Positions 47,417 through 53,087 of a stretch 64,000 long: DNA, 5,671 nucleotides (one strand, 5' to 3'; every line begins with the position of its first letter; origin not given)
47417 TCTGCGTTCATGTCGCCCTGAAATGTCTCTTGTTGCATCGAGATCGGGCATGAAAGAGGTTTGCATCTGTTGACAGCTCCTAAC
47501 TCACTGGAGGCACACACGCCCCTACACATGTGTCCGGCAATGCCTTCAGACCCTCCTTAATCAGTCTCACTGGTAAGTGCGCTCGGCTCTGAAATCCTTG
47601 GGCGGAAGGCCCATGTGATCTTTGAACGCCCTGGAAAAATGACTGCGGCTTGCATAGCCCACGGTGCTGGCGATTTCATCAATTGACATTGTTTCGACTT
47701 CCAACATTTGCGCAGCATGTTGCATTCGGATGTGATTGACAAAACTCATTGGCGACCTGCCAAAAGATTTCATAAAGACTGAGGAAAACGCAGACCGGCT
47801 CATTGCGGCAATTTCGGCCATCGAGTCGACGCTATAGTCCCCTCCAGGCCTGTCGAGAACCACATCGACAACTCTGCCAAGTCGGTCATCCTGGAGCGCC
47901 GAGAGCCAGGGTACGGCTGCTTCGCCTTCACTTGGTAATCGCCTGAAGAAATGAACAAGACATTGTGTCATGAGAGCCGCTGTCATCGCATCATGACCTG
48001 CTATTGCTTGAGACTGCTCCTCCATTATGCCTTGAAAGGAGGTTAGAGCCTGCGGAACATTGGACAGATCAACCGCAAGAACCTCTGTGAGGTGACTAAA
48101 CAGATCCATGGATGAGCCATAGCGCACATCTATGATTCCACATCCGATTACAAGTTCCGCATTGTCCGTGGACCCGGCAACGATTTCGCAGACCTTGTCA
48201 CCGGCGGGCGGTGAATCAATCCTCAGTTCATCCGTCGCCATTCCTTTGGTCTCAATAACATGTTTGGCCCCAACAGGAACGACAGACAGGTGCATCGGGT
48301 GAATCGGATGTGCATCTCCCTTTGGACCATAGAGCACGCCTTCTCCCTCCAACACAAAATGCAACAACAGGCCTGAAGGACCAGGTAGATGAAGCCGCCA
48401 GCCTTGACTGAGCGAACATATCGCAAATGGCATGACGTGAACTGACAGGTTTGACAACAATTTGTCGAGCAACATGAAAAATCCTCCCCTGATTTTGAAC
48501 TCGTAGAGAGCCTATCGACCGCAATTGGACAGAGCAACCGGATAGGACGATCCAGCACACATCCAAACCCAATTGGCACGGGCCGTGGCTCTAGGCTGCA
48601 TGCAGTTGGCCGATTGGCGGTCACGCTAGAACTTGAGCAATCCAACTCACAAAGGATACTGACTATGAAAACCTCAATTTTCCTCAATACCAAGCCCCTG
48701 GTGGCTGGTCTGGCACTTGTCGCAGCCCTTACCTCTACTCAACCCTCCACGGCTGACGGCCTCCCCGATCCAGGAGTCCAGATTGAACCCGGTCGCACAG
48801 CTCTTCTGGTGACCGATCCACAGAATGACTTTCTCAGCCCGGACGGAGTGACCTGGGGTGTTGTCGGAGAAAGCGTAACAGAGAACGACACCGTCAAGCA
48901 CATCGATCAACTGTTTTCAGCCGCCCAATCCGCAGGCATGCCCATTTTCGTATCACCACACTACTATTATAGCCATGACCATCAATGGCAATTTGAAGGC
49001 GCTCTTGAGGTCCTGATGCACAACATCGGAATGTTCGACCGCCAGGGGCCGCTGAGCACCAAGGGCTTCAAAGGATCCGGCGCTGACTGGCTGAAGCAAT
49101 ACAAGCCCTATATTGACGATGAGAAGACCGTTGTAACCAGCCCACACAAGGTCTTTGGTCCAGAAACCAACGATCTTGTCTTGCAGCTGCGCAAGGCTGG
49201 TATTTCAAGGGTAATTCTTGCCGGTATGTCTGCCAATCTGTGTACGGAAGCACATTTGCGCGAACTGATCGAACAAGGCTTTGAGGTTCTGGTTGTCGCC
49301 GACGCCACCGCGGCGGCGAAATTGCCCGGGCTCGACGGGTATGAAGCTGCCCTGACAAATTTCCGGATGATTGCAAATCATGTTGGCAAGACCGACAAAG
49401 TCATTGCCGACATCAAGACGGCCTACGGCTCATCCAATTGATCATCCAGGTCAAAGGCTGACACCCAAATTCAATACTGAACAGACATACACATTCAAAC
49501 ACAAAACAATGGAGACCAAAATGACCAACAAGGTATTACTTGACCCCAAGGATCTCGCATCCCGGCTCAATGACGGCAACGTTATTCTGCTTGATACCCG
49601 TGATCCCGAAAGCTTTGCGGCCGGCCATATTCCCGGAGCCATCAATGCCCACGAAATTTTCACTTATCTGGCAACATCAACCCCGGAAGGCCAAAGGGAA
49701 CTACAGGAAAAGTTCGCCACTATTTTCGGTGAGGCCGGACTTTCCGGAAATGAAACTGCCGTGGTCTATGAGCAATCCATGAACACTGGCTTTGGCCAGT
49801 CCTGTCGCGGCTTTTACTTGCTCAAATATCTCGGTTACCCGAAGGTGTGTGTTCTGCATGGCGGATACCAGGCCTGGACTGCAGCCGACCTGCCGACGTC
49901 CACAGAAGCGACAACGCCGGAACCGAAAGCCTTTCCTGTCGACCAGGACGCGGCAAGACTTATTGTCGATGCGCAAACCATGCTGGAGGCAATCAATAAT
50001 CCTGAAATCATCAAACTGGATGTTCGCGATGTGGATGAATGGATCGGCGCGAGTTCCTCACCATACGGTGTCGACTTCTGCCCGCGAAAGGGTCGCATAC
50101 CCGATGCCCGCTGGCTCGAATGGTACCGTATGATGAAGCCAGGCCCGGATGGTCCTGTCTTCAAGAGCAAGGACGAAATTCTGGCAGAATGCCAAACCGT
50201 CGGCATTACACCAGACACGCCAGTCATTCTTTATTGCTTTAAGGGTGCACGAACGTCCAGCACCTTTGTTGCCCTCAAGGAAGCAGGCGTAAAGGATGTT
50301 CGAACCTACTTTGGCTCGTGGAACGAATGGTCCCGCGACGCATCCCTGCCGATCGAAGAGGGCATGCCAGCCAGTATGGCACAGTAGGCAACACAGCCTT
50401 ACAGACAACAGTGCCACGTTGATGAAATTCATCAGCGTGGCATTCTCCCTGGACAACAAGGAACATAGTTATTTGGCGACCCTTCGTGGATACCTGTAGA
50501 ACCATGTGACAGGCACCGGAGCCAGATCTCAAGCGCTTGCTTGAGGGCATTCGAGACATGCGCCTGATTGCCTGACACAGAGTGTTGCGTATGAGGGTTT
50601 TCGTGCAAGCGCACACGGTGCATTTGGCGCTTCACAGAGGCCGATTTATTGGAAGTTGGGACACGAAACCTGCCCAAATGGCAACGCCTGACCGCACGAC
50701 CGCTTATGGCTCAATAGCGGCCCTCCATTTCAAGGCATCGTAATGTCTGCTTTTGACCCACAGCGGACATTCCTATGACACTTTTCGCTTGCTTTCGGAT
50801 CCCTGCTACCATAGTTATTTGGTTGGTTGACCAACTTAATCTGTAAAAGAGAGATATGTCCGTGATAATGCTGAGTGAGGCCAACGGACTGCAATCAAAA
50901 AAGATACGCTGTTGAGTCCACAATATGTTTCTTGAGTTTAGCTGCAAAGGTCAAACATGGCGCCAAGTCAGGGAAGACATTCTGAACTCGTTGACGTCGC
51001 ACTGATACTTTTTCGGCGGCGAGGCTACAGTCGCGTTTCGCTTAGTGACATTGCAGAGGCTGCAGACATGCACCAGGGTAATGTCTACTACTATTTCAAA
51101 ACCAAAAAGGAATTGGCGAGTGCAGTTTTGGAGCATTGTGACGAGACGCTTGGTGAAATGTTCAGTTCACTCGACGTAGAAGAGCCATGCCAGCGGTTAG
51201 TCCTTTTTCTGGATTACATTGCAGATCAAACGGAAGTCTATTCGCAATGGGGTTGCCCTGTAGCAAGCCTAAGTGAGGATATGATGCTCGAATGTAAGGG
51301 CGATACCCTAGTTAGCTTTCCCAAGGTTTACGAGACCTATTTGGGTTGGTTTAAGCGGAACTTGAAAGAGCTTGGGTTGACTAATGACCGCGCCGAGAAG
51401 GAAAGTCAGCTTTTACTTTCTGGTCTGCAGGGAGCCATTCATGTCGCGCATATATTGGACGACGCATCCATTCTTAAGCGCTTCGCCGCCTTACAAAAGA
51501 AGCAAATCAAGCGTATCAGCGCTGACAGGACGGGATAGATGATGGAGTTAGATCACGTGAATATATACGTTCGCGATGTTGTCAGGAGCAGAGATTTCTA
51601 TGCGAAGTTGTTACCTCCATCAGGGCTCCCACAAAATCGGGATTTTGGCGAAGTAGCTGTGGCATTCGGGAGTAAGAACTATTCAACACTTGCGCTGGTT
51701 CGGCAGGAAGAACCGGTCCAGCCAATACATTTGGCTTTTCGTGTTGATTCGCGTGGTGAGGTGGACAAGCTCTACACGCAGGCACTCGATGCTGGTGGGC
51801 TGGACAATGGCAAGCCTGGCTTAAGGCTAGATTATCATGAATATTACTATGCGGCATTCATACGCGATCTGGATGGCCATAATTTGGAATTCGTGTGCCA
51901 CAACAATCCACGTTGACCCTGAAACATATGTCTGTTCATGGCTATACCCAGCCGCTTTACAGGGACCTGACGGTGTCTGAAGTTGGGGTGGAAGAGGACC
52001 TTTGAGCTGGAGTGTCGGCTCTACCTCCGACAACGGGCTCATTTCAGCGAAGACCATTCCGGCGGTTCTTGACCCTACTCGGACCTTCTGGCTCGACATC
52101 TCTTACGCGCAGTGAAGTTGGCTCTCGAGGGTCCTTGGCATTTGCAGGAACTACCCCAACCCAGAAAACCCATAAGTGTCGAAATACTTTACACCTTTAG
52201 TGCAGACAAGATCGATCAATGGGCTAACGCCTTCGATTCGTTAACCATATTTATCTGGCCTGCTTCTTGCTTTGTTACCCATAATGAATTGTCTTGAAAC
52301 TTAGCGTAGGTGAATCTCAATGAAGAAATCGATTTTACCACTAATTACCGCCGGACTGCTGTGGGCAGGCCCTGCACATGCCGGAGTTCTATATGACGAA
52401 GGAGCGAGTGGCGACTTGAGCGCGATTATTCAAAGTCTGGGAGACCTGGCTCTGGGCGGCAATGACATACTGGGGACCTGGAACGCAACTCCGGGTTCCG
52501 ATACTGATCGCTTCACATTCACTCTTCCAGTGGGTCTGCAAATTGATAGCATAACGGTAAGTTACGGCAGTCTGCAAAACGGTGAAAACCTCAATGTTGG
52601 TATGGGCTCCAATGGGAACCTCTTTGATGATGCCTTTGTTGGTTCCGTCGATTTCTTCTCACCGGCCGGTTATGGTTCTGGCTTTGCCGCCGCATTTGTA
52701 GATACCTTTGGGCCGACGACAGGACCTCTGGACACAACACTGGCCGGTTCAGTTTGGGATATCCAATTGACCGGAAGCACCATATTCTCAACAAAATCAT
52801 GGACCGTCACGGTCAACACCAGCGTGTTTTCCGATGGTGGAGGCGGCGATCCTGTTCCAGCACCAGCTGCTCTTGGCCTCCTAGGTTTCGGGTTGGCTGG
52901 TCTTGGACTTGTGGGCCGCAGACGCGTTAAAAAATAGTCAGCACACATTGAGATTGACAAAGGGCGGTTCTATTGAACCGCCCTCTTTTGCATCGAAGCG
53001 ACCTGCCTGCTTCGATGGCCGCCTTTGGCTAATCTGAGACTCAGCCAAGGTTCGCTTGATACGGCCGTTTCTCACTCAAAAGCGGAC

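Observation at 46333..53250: Three direct copies of the pnp 3' terminus bracket a ~7-kb accessory segment: apparent serial site-specific insertion into the 3' end of pnp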

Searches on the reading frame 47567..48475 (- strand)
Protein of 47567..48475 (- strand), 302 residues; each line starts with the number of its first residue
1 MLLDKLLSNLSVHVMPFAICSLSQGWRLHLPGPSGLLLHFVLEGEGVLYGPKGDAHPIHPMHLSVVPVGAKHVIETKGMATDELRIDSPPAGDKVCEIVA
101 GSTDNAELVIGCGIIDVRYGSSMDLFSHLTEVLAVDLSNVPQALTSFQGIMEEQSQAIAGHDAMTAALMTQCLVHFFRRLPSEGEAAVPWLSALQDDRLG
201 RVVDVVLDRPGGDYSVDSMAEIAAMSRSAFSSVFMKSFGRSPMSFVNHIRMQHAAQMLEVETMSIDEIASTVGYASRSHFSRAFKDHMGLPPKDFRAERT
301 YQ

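Call 8: search_protein_families(library=pfam, proteins=[window:47567-48475:-], max_evalue=0.01)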
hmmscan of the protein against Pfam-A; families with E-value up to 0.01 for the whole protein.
window:47567-48475:- (302 aa): 3 families
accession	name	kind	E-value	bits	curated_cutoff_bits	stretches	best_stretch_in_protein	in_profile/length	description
PF12833.13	HTH_18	-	2.4e-23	82.6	33.6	1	219-297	1-79/80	Helix-turn-helix domain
PF00165.29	HTH_AraC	-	1.9e-15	57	26.6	2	263-296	9-41/42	Bacterial regulatory helix-turn-helix proteins, AraC family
PF12852.13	Cupin_6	-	7.9e-14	52.3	26.7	1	3-179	3-180/183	Cupin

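Call 57: find_homologous_proteins(query=window:47567-48475:-, max_evalue=1e-20)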
Query window:47567-48475:- (302 aa): 737 proteins with E <= 1e-20 among 2039 candidates; the best 120 are listed.
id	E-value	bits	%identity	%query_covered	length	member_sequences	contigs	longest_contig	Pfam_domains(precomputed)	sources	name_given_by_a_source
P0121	6.5e-182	622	91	100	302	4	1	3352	PF12833.14,PF12852.14,PF00165.30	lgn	-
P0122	9.3e-159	546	79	100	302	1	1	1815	PF12833.14,PF12852.14,PF00165.30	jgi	jgi:AraC-like DNA-binding protein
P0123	7.2e-155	533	79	99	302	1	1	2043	PF12833.14,PF12852.14,PF00165.30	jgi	-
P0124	4.6e-154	530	77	95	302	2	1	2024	PF12833.14,PF12852.14,PF00165.30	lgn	-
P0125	1.2e-152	525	76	95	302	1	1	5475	PF12833.14,PF12852.14,PF00165.30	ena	-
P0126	1.7e-152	525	76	99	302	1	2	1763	PF12833.14,PF12852.14,PF00165.30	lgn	-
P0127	2.0e-152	525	75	95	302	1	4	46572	PF12833.14,PF12852.14,PF00165.30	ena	-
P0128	3.6e-152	524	76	95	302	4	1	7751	PF12833.14,PF12852.14,PF00165.30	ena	-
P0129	4.8e-152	523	76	95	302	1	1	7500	PF12833.14,PF12852.14,PF00165.30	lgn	-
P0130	1.1e-151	522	75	95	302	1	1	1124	PF12833.14,PF12852.14,PF00165.30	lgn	-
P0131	4.4e-151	520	75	95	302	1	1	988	PF12833.14,PF12852.14,PF00165.30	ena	-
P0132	7.2e-151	520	75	95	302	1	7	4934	PF12833.14,PF12852.14,PF00165.30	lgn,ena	-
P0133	8.7e-151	519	75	95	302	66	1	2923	PF12833.14,PF12852.14,PF00165.30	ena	-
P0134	1.3e-150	519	75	95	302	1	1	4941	PF12833.14,PF12852.14,PF00165.30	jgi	jgi:AraC-like DNA-binding protein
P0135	1.5e-150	519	75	95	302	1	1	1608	PF12833.14,PF12852.14,PF00165.30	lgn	-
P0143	1.3e-145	502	74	99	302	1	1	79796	PF12833.14,PF12852.14,PF00165.30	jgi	jgi:AraC-like DNA-binding protein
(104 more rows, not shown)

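Call 58: find_encoding_contigs(protein=P0121, flank=10000, max_places=4)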
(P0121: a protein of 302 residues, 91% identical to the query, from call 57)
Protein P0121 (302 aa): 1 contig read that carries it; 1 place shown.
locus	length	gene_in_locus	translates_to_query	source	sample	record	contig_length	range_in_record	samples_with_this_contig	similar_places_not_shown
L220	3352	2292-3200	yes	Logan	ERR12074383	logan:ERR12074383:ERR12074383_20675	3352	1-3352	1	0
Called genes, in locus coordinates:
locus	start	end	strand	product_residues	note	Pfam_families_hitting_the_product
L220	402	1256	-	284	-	PF00581:Rhodanese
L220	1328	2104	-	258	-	PF00857:Isochorismatase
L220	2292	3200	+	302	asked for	PF12852:Cupin_6, PF12833:HTH_18, PF00165:HTH_AraC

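Call 59: find_encoding_contigs(protein=P0127, flank=10000, max_places=4)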
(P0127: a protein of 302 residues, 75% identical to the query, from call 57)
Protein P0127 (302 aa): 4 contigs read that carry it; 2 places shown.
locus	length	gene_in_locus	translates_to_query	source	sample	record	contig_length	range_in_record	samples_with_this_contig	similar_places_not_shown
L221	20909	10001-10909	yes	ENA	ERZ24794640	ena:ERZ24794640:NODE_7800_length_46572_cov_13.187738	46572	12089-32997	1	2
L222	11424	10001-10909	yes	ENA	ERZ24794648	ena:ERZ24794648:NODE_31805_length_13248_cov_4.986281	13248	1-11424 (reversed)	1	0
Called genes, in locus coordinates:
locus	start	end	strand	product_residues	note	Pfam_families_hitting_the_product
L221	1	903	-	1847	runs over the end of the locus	-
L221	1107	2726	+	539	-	-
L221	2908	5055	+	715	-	-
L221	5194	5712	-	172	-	PF00565:SNase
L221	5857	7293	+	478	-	PF01134:GIDA (weak), PF01946:Thi4 (faint), PF07992:Pyr_redox_2 (weak), PF12831:FAD_oxidored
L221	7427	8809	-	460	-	PF19363:DUF5939 (weak), PF00211:Guanylate_cyc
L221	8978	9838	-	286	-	PF00581:Rhodanese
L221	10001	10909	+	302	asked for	PF12852:Cupin_6, PF12833:HTH_18, PF00165:HTH_AraC (weak)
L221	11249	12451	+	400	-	PF07883:Cupin_2 (faint)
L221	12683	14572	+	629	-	PF02776:TPP_enzyme_N, PF00205:TPP_enzyme_M, PF02775:TPP_enzyme_C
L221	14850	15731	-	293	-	PF12146:Hydrolase_4, PF00561:Abhydrolase_1, PF00975:Thioesterase (weak), PF12697:Abhydrolase_6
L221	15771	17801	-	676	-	PF17804:TSP_NTD, PF00595:PDZ, PF13180:PDZ_2 (faint), PF17820:PDZ_6 (weak), PF03572:Peptidase_S41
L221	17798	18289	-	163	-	-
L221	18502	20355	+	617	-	PF13432:TPR_16 (faint), PF08238:Sel1, PF13414:TPR_11 (faint), PF13431:TPR_17 (faint), PF23914:TPR_CcmH_CycH (faint), PF14559:TPR_19 (faint), PF08238:Sel1, PF13428:TPR_14 (weak)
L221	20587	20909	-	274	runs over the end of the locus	PF01048:PNP_UDP_1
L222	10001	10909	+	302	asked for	PF12852:Cupin_6, PF12833:HTH_18, PF00165:HTH_AraC (weak)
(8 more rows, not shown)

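Call 60: find_encoding_contigs(protein=P0143, flank=10000, max_places=4)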
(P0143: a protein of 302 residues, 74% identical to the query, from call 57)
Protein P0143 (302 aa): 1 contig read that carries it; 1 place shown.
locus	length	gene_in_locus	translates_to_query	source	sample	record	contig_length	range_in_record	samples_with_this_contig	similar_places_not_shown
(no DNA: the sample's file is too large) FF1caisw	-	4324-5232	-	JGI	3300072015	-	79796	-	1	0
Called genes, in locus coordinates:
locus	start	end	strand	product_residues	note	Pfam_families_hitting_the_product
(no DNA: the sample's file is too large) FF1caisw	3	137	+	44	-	?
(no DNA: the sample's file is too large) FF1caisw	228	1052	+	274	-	PF00378:ECH_1, PF16113:ECH_2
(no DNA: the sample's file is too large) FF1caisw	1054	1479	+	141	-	PF13380:CoA_binding_2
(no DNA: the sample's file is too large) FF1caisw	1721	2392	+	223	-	-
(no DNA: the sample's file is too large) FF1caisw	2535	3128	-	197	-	PF13474:SnoaL_3, PF14534:DUF4440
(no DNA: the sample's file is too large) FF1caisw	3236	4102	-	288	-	PF00581:Rhodanese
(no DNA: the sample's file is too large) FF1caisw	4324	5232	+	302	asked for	PF12852:Cupin_6, PF12833:HTH_18, PF00165:HTH_AraC (weak)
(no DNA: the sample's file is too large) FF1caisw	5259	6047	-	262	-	PF00753:Lactamase_B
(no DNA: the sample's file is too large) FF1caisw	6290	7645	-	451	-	PF00355:Rieske, PF00848:Ring_hydroxyl_A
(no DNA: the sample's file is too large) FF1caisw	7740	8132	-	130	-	-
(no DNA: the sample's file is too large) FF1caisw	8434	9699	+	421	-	PF00067:p450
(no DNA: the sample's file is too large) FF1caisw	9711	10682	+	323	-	PF00296:Bac_luciferase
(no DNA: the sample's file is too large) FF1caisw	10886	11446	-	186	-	-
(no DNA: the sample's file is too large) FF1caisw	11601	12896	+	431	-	-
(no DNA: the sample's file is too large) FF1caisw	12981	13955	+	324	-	PF01370:Epimerase, PF16363:GDP_Man_Dehyd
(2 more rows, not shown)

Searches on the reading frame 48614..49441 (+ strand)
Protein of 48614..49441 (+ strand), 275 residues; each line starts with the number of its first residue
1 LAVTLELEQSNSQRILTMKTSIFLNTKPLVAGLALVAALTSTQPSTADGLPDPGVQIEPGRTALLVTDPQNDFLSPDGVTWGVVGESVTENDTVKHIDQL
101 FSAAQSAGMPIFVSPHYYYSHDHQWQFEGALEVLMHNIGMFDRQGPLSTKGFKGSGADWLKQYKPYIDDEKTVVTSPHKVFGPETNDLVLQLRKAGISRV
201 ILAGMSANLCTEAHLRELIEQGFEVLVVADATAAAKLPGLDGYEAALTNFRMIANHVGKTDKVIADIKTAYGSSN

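Call 8: search_protein_families(library=pfam, proteins=[window:48614-49441:+], max_evalue=0.01)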
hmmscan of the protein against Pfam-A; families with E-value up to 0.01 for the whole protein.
window:48614-49441:+ (275 aa): 1 family
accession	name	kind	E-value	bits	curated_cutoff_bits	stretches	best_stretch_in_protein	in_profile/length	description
PF00857.26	Isochorismatase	-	1.6e-27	97.2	27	1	62-257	1-170/175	Isochorismatase domain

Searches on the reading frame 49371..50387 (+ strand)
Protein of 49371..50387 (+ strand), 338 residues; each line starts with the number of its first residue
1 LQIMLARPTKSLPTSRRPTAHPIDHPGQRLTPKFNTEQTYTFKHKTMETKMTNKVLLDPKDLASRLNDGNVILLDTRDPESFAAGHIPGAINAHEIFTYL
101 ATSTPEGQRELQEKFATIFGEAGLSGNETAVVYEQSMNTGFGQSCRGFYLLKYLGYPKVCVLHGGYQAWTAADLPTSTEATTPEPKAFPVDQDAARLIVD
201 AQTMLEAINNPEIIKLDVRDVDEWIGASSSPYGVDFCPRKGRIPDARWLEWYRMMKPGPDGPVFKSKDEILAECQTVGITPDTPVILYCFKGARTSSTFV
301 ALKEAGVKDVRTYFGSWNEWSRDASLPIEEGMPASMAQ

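Call 8: search_protein_families(library=pfam, proteins=[window:49371-50387:+], max_evalue=0.01)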
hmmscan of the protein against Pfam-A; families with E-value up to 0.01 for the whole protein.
window:49371-50387:+ (338 aa): 1 family
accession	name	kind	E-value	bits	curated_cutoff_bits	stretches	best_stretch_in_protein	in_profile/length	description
PF00581.25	Rhodanese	-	1.5e-37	128.6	22.2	2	59-172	2-102/102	Rhodanese-like domain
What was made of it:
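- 47399..53114 (.): Inner inserted segment (5,716 bp). Genes: PEP-CTERM-like 52320-52937 (+), VOC/glyoxalase 51539-51916 (+), TetR 50957-51538 (+), rhodanese 49371-50387 (+), isochorismatase-like 48614-49441 (+), AraC 47567-48475 (-). Pfam (call 8).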

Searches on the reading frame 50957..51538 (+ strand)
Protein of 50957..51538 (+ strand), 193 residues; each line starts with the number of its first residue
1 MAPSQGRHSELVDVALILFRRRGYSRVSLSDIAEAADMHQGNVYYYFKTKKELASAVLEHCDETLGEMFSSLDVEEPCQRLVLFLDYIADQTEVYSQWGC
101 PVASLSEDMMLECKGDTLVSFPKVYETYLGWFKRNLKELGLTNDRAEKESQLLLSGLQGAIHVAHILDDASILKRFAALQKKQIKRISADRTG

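Call 8: search_protein_families(library=pfam, proteins=[window:50957-51538:+], max_evalue=0.01)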
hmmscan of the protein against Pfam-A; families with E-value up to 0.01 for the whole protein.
window:50957-51538:+ (193 aa): 2 families
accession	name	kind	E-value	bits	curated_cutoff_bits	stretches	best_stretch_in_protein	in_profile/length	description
PF00440.29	TetR_N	-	6.5e-14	51.9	24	1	11-57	1-47/47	Bacterial regulatory proteins, tetR family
PF21993.1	TetR_C_13_2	-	0.00028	21.5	27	1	78-177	2-101/103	Transcriptional regulator LmrA/YxaF-like, C-terminal domain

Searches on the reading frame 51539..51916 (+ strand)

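Call 8: search_protein_families(library=pfam, proteins=[window:51539-51916:+], max_evalue=0.01)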
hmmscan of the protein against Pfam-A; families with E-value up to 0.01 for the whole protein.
window:51539-51916:+ (125 aa): 1 family
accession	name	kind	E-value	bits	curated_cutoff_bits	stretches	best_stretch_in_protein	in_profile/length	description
PF00903.31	Glyoxalase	-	4.8e-10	40.3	20.6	1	4-118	2-121/121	Glyoxalase/Bleomycin resistance protein/Dioxygenase superfamily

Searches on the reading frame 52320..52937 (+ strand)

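Call 8: search_protein_families(library=pfam, proteins=[window:52320-52937:+], max_evalue=0.01)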
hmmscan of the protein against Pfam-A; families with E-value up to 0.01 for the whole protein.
window:52320-52937:+ (205 aa): 1 family
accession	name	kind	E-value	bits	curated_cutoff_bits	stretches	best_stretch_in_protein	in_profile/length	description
PF07589.16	PEP-CTERM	-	0.0019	18.6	20.7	1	178-202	1-24/24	PEP-CTERM motif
